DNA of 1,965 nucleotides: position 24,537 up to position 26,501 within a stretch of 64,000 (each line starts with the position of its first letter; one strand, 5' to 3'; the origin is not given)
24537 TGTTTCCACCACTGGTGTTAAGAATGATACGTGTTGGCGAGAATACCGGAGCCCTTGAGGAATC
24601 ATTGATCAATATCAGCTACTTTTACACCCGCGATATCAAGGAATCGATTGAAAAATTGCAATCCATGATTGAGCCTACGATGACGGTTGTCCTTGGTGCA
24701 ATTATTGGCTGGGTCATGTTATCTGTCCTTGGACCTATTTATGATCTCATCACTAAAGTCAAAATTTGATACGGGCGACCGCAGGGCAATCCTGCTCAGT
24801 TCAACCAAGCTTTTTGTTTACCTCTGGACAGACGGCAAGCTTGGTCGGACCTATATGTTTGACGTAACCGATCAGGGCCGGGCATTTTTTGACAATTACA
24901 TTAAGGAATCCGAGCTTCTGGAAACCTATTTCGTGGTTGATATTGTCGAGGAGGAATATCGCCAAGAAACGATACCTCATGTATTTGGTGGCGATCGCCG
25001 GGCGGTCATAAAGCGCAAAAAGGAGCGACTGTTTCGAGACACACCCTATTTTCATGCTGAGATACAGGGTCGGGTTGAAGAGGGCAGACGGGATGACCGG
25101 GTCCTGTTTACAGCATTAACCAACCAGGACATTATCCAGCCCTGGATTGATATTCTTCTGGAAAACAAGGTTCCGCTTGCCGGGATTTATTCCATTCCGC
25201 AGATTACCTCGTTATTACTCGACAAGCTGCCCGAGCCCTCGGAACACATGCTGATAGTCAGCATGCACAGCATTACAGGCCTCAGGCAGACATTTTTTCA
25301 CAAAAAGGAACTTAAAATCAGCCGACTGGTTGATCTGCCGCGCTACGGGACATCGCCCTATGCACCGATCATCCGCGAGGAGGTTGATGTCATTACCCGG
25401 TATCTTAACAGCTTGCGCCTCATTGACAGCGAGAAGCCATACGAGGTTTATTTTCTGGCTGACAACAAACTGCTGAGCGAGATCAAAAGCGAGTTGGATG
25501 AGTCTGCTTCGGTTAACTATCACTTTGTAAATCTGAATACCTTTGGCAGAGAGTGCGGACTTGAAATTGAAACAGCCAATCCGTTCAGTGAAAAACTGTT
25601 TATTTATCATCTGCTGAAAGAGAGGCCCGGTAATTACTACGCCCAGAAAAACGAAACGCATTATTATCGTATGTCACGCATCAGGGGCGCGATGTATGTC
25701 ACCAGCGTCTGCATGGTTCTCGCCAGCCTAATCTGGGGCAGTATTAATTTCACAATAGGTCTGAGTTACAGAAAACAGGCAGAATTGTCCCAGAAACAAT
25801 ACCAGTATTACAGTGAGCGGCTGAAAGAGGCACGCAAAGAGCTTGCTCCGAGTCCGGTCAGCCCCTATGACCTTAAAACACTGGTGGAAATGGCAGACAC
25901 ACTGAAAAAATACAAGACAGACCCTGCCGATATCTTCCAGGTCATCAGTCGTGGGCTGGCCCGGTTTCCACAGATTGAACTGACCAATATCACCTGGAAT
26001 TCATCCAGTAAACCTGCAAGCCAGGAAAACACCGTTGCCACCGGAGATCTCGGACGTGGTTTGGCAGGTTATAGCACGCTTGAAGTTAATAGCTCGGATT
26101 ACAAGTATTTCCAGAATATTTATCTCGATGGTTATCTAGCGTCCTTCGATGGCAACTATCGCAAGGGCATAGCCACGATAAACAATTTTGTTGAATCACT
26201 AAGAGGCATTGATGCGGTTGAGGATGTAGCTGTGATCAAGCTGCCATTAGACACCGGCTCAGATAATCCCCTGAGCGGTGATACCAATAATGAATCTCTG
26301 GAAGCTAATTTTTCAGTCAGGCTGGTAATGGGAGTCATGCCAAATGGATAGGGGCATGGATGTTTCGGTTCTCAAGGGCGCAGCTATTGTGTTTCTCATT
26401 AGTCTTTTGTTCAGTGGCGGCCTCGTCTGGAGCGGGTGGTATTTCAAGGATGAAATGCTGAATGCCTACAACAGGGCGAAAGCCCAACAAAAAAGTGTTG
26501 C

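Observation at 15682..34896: Non-canonical MSHA-like type IV pilus locus led by a sigma-54 response regulator, with permuted gene order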

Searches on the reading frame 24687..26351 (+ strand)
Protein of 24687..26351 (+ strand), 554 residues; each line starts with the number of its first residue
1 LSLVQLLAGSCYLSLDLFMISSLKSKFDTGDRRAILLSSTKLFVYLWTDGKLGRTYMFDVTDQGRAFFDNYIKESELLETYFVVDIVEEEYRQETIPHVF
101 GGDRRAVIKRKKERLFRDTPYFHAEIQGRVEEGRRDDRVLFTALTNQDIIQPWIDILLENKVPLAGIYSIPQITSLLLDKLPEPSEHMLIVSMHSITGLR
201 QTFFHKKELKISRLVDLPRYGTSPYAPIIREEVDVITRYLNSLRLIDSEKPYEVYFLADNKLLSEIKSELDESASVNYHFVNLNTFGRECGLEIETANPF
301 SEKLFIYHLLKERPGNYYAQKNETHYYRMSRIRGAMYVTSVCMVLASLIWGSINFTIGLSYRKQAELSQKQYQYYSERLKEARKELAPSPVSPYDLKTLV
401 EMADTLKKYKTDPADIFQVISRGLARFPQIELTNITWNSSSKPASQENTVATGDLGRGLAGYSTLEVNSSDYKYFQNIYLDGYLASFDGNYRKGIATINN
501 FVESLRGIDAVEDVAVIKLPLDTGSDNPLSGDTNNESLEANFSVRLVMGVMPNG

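Call 3: search_protein_families(library=pfam, proteins=[window:24687-26351:+], max_evalue=0.01)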
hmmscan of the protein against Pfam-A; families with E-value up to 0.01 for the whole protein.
window:24687-26351:+ (554 aa): 0 families

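Call 5: search_protein_families(library=ncbifam, proteins=[window:24687-26351:+], max_evalue=0.01)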
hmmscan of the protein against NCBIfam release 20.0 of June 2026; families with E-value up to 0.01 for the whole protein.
window:24687-26351:+ (554 aa): 0 families

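Call 9: find_homologous_proteins(query=window:24741-26351:+)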
Query window:24741-26351:+ (536 aa): 658 proteins with E <= 0.001 among 8000 candidates; the best 120 are listed.
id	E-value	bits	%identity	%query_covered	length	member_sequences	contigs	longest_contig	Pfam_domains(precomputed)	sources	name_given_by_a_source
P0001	0.0e+0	1192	99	100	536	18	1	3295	-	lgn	-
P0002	2.6e-199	682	55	99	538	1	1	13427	-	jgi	-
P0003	3.9e-190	651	53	99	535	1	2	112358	-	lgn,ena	-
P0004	7.0e-189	647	54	99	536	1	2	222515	-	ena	-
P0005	5.0e-188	644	52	99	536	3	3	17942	-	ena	-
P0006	5.1e-188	644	54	99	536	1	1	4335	-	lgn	-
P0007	1.1e-186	640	54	99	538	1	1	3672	-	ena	-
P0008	1.5e-186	640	53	99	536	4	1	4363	-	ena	-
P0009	4.3e-185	635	52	99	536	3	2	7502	-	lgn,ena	-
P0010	2.1e-184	632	53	99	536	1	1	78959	-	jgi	jgi:hypothetical protein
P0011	1.3e-183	630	52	100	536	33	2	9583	-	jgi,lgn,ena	-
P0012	2.3e-183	629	51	99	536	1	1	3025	-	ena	-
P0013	2.0e-182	626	52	99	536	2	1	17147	-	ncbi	-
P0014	9.6e-182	624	49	100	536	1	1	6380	-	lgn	-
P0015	4.0e-181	622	63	79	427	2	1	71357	-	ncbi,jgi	-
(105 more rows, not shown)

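Call 12: find_related_loci(query=A1, collection=genome_contigs, flank=10000)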
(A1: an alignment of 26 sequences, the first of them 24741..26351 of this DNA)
Query A1 (536 aa) in genome_contigs; peptide patterns used: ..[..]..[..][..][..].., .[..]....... (x = any residue, [..] = any of these).
211 stretches matched a pattern; 182 encode a relative of the query (tblastn E <= 1e-3); the best 80 are kept; 80 distinct loci.
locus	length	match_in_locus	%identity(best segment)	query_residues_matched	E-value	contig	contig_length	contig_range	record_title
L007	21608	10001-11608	95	1-536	0e+0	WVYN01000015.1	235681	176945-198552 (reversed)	MAG: Gammaproteobacteria bacterium isolate CS3-C001 C_merged_R1_(paired)_contig_69063, whole genome shotgun sequence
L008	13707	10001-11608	51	1-536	0e+0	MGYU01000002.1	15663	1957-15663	MAG: Gammaproteobacteria bacterium RIFCSPLOWO2_12_47_11 rifcsplowo2_12_sub10_scaffold_1014, whole genome shotgun sequenc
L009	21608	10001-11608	51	1-536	0e+0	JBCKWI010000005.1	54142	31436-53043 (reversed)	Gammaproteobacteria bacterium isolate SLM_MC1B_02-G04 Node_5_length_54142_cov_84.323577, whole genome shotgun sequence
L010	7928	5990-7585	51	1-532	0e+0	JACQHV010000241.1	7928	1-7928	MAG: Gammaproteobacteria bacterium isolate NC_groundwater_1108_Ag_S2p5_46_34 S_2p5_S6_coassembly_k141_4782133, whole gen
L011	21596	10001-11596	52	1-532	0e+0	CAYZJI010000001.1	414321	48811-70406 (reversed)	MAG TPA_asm: uncultured Enterobacteriaceae bacterium isolate SRP237561_co1_343 genome assembly, contig: NODE_6_length_41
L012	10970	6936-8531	46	1-532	1e-166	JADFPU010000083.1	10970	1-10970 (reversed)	MAG: Proteobacteria bacterium isolate B75T3L11 B75T3L11_NODE6614, whole genome shotgun sequence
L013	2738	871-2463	45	1-532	1e-170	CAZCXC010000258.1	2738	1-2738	MAG TPA_asm: uncultured Enterobacteriaceae bacterium isolate binchicken_co244_6 genome assembly, contig: k141_4140513, w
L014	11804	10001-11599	44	1-532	9e-157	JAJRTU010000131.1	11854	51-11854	MAG: Gammaproteobacteria bacterium isolate Dive96_bin10.122 k141_1504097, whole genome shotgun sequence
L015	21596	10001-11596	44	1-532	1e-155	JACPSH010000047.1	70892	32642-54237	MAG: Gammaproteobacteria bacterium isolate NC_groundwater_700_Ag_S-0.2um_63_18 S36_SO-2_scaffold_393461, whole genome sh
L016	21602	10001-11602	45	1-532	2e-155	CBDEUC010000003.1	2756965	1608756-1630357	MAG: Gammaproteobacteria bacterium isolate 8e3bc6ce-b841-443b-bc1b-2004cf7c1c0e genome assembly, contig: contig_3, whole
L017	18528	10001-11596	44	1-532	2e-155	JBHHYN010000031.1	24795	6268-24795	MAG: Gammaproteobacteria bacterium isolate Maj_2_bin.47 NODE_887_length_24795_cov_10.631528, whole genome shotgun sequen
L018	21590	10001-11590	46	1-532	4e-155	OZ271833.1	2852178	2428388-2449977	MAG: Gammaproteobacteria bacterium isolate 2a44d175-53db-4dc9-9779-4eb4755af345 genome assembly, chromosome: 1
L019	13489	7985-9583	44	1-532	8e-155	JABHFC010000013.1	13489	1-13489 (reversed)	MAG: Gammaproteobacteria bacterium isolate SI037_bin171 k141_83976, whole genome shotgun sequence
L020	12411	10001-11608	44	1-532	7e-155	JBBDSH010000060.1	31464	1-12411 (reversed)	MAG: Gammaproteobacteria bacterium isolate LejiaC_57_24 Lejia_C_3293_length_31464_cov_15, whole genome shotgun sequence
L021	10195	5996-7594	45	1-532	8e-154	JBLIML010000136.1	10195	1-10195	MAG: Planctomycetota bacterium isolate 3300053785_88 Ga0535658_0019341, whole genome shotgun sequence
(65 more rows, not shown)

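Call 16: search_protein_families(library=pfam, proteins=[window:24741-26351:+], max_evalue=10)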
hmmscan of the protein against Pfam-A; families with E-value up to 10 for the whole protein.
window:24741-26351:+ (536 aa): 0 families

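Call 18: predict_structure(alignment_id=A1)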
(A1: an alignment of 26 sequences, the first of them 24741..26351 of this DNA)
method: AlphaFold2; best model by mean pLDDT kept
length: 536 residues; sequences in the alignment: 26
mean_pLDDT: 79.8   pTM: 0.60
mean pLDDT of the five models: 79.8, 77.7, 76.3, 75.3, 61.5
residues with pLDDT >= 90: 167; 70-90: 261; 50-70: 62; < 50: 46
segments of 3 or more residues with pLDDT < 50: 1-5, 428-445, 504-518
pLDDT, mean of each block of 10 residues (from residue 1): 48 89 90 85 93 92 86 88 90 87 90 86 89 93 95 89 86 87 91 88 88 92 85 88 92 85 91 81 90 90 93 87 92 89 85 85 64 54 57 65 81 81 57 38 48 69 79 76 82 74 49 41 77 55
secondary structure, 60 per line:
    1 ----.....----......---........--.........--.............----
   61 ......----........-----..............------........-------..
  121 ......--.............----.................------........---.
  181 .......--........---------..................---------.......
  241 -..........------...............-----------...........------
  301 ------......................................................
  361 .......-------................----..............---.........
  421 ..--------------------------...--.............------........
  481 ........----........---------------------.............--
elements in order: H5-9 E14-19 E23-30 E33-41 H44-56 E61-66 E71-78 H84-97 E104-111 E119-126 H129-141 E146-151 H152-162 E169-176 E180-187 E190-197 H207-224 E234-240 H242-251 E258-264 H265-272 H284-294 H307-367 H375-390 H395-408 E412-422 E454-466 H473-488 E493-500 E522-534

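Call 23: fold_search(model_id=the predicted structure, library=pdb)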
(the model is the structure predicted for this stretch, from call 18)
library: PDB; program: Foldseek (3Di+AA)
matches with E <= 10: 1268; with E <= 0.001: 104
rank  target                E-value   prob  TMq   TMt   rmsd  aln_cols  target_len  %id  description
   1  5eox_B                8.9e-11  1.00  0.35  0.48   7.3       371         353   11  Pseudomonas aeruginosa PilM bound to ADP (released 2016-04-27)
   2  5eoy_B                8.9e-11  1.00  0.34  0.46   7.1       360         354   12  Pseudomonas aeruginosa SeMet-PilM bound to ADP (released 2016-04-27)
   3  5eq6_B                1.1e-10  1.00  0.35  0.48   7.2       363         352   13  Pseudomonas aeruginosa PilM bound to AMP-PNP (released 2016-04-27)
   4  5eoy_A                1.6e-10  1.00  0.34  0.48   7.4       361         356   12  Pseudomonas aeruginosa SeMet-PilM bound to ADP (released 2016-04-27)
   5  5eou_B                2.4e-10  1.00  0.38  0.54   5.7       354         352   12  Pseudomonas aeruginosa PilM:PilN1-12 bound to ATP (released 2016-04-27)
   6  3wt0_D                3.0e-10  1.00  0.35  0.47   7.0       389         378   10  Crystal Structure Analysis of Cell Division Protein (released 2015-04-29)
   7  5eox_A                7.0e-10  1.00  0.32  0.45   8.0       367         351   12  Pseudomonas aeruginosa PilM bound to ADP (released 2016-04-27)
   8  5eq6_A                9.4e-10  1.00  0.35  0.49   7.4       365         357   13  Pseudomonas aeruginosa PilM bound to AMP-PNP (released 2016-04-27)
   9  2ych_A                1.0e-09  1.00  0.38  0.56   5.5       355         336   12  PilM-PilN type IV pilus biogenesis complex (released 2011-05-11)
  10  3wt0_A                1.2e-09  1.00  0.35  0.48   7.0       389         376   10  Crystal Structure Analysis of Cell Division Protein (released 2015-04-29)
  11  4pht_Y                1.3e-09  1.00  0.30  0.61   6.0       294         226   12  ATPase GspE in complex with the cytoplasmic domain of GspL from the Vibrio vulnificus type II Secretion system (released 2014-11-26)
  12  3wt0_C                2.7e-09  1.00  0.35  0.48   6.9       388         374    9  Crystal Structure Analysis of Cell Division Protein (released 2015-04-29)
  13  4pht_X                4.0e-09  1.00  0.30  0.62   5.9       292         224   10  ATPase GspE in complex with the cytoplasmic domain of GspL from the Vibrio vulnificus type II Secretion system (released 2014-11-26)
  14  5eou_A                6.7e-09  1.00  0.36  0.53   5.8       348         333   11  Pseudomonas aeruginosa PilM:PilN1-12 bound to ATP (released 2016-04-27)
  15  3wqt_A                8.9e-09  1.00  0.34  0.46   7.5       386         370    9  Staphylococcus aureus FtsA complexed with AMPPNP (released 2014-10-08)
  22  1yf5                  1.8e-08  1.00  0.30  0.58   7.8       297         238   11  Cyto-Epsl: The Cytoplasmic Domain Of Epsl, An Inner Membrane Component Of The Type II Secretion System Of Vibrio Cholera (released 2005-05-03)
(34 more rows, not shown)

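Call 102: search_protein_representatives(alignment_id=A1)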
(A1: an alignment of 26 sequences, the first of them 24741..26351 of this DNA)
Query: 26 sequences, 536 profile positions. Proteins with E-value up to 0.001 (for the whole library): 2548; up to 1e-10: 1892; up to 1e-30: 1121. The best 150 are listed.
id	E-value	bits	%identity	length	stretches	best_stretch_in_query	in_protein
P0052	5.9e-272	919.5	-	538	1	1-536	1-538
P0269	4.1e-245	830.9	-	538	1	1-535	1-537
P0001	2.0e-242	822.1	-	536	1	1-533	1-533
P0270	1.7e-221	753.0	-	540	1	1-535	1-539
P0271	4.8e-210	715.2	-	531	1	1-533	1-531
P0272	1.2e-206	704.0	-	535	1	1-536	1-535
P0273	1.6e-192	657.3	-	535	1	1-534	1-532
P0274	7.2e-186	635.4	-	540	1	1-534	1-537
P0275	8.1e-183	625.3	-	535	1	1-535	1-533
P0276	8.4e-183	625.3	-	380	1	1-380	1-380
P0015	3.5e-181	619.9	-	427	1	113-533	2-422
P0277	2.4e-179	613.9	-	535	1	1-536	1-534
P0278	1.3e-175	601.5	-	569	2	49-533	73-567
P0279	2.0e-174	597.6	-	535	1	1-535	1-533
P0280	1.0e-168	578.8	-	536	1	1-533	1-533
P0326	1.6e-116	406.6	-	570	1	12-529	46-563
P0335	1.4e-111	390.3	-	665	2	12-228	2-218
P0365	2.8e-101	356.2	-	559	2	14-428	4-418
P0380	3.1e-97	342.9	-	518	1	12-528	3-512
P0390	1.7e-95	337.2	-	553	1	12-530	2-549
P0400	5.8e-94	332.1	-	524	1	14-529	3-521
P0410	3.4e-92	326.3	-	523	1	19-529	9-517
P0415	2.8e-91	323.3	-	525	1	16-535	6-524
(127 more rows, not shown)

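Call 103: find_encoding_contigs(protein=P0415, flank=10000, max_places=2)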
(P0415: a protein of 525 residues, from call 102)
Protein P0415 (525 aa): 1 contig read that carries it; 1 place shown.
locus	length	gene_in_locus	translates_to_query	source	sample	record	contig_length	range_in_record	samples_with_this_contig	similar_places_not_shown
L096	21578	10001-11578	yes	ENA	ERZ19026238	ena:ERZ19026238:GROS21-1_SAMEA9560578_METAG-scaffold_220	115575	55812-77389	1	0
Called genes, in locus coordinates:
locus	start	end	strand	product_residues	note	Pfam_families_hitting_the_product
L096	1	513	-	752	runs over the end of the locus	PF13414:TPR_11, PF13414:TPR_11, PF00515:TPR_1, PF07719:TPR_2, PF13424:TPR_12, PF13432:TPR_16, PF13414:TPR_11, PF00515:TPR_1, +29 more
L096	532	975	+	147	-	PF11697:DUF3293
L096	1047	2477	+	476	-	PF00072:Response_reg, PF00158:Sigma54_activat, PF14532:Sigma54_activ_2, PF07728:AAA_5, PF25601:AAA_lid_14, PF02954:HTH_8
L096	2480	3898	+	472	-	PF13191:AAA_16 (faint), PF13401:AAA_22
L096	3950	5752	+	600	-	PF07655:Secretin_N_2 (weak), PF00263:Secretin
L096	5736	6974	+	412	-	PF13424:TPR_12 (faint), PF23914:TPR_CcmH_CycH (faint), PF00515:TPR_1 (faint), PF07719:TPR_2 (faint), PF13176:TPR_7 (faint), PF13414:TPR_11 (faint), PF14559:TPR_19, PF13432:TPR_16 (weak), +2 more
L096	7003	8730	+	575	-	PF05157:MshEN, PF00437:T2SSE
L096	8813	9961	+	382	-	PF00482:T2SSF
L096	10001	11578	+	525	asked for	-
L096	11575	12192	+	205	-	-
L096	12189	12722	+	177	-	-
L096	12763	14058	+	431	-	-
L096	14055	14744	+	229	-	PF07963:N_methyl (weak)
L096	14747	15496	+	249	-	PF00899:ThiF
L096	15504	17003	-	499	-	PF00884:Sulfatase (faint), PF04185:Phosphoesterase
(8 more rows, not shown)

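Call 104: search_protein_families(library=pfam, proteins=[P0415, P0410, P0400, P0390, P0380, P0365, P0335, P0326], max_evalue=0.1)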
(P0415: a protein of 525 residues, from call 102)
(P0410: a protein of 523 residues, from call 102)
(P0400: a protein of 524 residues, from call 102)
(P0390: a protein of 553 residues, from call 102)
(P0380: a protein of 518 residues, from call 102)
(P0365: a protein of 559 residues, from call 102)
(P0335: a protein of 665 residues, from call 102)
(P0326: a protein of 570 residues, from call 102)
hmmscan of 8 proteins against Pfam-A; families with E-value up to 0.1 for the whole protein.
P0415 (525 aa): 1 family
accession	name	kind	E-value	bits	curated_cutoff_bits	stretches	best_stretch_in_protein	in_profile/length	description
PF07505.17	DUF5131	-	0.016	15.1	28.9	1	306-416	63-184/243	Protein of unknown function (DUF5131)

P0410 (523 aa): 0 families

P0400 (524 aa): 0 families

P0390 (553 aa): 0 families

P0380 (518 aa): 2 families
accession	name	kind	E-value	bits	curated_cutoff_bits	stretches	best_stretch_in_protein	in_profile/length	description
PF22114.2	NUP120_helical_2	-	0.045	14.3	21.5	1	198-286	77-163/184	Nucleoporin NUP120, helical domain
PF13905.12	Thioredoxin_8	-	0.07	13.9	27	0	216-259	30-73/94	Thioredoxin-like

P0365 (559 aa): 1 family
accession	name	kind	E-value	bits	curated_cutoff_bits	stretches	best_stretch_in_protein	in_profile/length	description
PF10416.15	IBD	-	0.014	15.8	25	1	228-300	64-127/128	Transcription-initiator DNA-binding domain IBD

P0335 (665 aa): 0 families

P0326 (570 aa): 0 families
